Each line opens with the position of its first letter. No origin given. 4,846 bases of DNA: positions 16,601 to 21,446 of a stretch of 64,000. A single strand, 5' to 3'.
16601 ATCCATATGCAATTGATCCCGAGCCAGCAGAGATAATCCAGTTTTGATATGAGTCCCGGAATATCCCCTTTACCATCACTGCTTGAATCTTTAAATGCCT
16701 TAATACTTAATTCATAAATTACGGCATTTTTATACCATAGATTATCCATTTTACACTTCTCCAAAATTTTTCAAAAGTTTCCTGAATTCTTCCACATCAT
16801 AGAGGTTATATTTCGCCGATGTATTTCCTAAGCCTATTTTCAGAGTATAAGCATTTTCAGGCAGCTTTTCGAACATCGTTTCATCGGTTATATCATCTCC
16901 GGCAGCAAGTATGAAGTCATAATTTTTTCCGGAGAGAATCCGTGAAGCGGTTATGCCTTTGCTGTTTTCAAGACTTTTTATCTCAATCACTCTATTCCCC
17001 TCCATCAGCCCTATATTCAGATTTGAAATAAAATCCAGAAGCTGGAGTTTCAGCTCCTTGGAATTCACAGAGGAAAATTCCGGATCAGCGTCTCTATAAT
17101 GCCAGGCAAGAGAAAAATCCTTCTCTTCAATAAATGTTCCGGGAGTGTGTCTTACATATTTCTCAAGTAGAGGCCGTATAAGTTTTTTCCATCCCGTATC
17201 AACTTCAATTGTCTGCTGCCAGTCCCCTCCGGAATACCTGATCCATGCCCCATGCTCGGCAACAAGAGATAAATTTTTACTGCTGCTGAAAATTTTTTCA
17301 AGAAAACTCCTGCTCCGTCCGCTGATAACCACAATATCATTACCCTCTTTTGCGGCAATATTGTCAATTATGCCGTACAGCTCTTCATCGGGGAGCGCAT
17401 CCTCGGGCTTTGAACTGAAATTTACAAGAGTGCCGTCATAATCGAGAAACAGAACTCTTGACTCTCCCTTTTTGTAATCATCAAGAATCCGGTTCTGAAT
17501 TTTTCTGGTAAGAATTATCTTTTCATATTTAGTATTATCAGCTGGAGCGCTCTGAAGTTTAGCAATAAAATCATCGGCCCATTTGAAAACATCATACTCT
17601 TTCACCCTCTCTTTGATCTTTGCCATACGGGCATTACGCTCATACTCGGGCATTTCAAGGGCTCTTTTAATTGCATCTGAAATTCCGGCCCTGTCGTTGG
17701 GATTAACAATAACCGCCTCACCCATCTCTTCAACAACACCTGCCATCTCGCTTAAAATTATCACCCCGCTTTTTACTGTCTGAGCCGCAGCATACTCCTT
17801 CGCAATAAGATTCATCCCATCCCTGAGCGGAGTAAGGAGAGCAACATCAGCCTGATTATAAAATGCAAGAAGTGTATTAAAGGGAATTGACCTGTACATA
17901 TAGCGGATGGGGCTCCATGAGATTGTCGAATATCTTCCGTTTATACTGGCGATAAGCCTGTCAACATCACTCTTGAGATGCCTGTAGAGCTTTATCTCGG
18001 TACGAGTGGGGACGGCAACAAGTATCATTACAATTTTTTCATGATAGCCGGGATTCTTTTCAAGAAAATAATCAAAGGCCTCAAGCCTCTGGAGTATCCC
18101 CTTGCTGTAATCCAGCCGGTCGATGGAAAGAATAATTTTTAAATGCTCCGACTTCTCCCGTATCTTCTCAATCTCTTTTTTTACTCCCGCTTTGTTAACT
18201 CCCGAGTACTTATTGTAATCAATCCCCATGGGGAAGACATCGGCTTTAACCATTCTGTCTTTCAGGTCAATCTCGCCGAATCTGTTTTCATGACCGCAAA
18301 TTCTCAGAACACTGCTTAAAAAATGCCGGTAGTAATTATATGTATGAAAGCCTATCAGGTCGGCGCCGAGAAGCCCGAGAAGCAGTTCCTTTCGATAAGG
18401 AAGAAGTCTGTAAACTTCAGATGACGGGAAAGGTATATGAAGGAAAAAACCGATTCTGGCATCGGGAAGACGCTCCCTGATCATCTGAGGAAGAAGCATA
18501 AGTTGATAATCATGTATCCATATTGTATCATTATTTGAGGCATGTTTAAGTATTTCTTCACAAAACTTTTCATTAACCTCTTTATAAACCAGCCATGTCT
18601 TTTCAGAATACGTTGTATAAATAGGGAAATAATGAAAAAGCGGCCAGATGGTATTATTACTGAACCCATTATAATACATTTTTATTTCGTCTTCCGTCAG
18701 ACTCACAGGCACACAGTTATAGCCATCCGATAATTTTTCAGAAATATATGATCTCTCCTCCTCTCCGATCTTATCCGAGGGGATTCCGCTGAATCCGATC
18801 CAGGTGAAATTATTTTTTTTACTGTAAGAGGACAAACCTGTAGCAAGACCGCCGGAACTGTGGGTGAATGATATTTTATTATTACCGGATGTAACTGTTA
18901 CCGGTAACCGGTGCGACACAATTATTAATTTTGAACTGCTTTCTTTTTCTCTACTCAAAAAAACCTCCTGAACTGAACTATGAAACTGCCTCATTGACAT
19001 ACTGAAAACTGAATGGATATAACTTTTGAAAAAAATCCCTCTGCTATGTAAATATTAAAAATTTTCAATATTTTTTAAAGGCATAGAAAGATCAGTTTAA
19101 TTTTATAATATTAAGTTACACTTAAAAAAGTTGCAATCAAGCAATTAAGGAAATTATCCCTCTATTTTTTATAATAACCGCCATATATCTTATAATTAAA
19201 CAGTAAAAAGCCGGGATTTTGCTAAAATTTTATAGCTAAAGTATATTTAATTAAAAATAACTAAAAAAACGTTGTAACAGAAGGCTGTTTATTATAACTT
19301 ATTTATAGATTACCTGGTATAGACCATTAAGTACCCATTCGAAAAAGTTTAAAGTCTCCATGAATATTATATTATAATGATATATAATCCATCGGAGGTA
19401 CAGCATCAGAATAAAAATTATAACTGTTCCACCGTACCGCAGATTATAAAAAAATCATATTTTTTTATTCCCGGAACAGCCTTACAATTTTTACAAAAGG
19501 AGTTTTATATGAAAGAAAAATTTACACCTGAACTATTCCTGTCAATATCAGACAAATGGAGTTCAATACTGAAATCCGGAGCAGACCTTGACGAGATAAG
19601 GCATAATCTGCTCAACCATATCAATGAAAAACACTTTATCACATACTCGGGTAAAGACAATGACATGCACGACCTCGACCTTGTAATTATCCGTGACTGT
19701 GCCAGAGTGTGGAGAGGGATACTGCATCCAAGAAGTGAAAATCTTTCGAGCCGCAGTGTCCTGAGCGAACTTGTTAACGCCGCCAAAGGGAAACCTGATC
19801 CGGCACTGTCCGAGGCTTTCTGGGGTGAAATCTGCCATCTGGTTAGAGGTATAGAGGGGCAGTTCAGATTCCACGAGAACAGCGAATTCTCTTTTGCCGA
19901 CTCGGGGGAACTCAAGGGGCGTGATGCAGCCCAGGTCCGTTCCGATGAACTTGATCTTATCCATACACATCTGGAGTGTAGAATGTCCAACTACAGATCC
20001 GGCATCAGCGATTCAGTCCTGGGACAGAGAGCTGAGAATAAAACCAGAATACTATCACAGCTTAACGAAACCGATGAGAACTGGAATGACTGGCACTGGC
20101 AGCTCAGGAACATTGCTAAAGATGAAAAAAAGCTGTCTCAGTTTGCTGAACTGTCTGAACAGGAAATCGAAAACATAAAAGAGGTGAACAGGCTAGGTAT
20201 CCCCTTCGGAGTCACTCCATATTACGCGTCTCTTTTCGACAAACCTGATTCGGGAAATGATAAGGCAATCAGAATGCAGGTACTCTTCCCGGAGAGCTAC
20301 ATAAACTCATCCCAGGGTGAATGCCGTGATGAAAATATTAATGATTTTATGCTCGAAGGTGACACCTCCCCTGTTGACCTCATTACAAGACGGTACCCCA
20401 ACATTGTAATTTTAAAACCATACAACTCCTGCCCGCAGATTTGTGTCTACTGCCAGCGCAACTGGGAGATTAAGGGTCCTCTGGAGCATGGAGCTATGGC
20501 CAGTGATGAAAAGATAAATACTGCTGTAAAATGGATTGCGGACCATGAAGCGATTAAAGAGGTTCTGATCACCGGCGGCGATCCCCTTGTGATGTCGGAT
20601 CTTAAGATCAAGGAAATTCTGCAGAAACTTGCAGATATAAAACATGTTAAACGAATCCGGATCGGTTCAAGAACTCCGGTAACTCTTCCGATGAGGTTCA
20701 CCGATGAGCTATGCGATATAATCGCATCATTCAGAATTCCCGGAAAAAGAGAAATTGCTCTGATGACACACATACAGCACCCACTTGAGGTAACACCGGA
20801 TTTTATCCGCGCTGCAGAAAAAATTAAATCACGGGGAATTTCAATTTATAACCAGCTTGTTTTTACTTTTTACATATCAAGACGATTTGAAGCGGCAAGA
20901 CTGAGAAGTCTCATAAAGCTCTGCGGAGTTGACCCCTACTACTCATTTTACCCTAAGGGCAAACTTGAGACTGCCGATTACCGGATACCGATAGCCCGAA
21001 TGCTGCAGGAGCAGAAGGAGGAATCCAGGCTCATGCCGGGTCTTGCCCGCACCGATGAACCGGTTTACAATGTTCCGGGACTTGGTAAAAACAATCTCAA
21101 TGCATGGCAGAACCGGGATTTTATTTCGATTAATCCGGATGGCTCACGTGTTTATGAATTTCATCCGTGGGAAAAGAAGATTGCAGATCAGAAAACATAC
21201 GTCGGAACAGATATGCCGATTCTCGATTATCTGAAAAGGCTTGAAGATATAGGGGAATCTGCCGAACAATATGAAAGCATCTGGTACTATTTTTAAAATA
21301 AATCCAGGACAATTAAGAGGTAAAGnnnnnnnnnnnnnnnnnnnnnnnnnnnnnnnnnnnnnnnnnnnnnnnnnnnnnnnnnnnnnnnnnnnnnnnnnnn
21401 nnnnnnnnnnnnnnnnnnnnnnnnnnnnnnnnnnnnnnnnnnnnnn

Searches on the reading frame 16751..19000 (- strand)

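Call 15: search_protein_families(library=pfam, proteins=[window:16751-19000:-], max_evalue=0.0001)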
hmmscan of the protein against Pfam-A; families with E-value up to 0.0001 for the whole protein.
window:16751-19000:- (749 aa): 4 families
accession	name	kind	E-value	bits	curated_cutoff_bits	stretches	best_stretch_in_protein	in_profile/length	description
PF00982.27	Glyco_transf_20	-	1.8e-152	508.8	32.5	1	24-483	2-472/473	Glycosyltransferase family 20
PF02358.22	Trehalose_PPase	-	2e-51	174.8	27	1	518-716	1-206/235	Trehalose-phosphatase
PF00534.26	Glycos_transf_1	-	1.1e-06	28.8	26.4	0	375-460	84-166/172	Glycosyl transferases group 1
PF08282.18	Hydrolase_3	-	2.1e-05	24.8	20.9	0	517-591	1-71/255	haloacid dehalogenase-like hydrolase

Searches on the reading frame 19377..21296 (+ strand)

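Call 13: search_protein_families(library=pfam, proteins=[window:19377-21296:+], max_evalue=0.001)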
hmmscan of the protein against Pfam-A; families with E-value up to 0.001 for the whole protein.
window:19377-21296:+ (639 aa): 1 family
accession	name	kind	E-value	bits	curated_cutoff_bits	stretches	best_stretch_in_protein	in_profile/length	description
PF04055.27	Radical_SAM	-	1.1e-10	42.3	29.5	1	347-475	2-114/166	Radical SAM superfamily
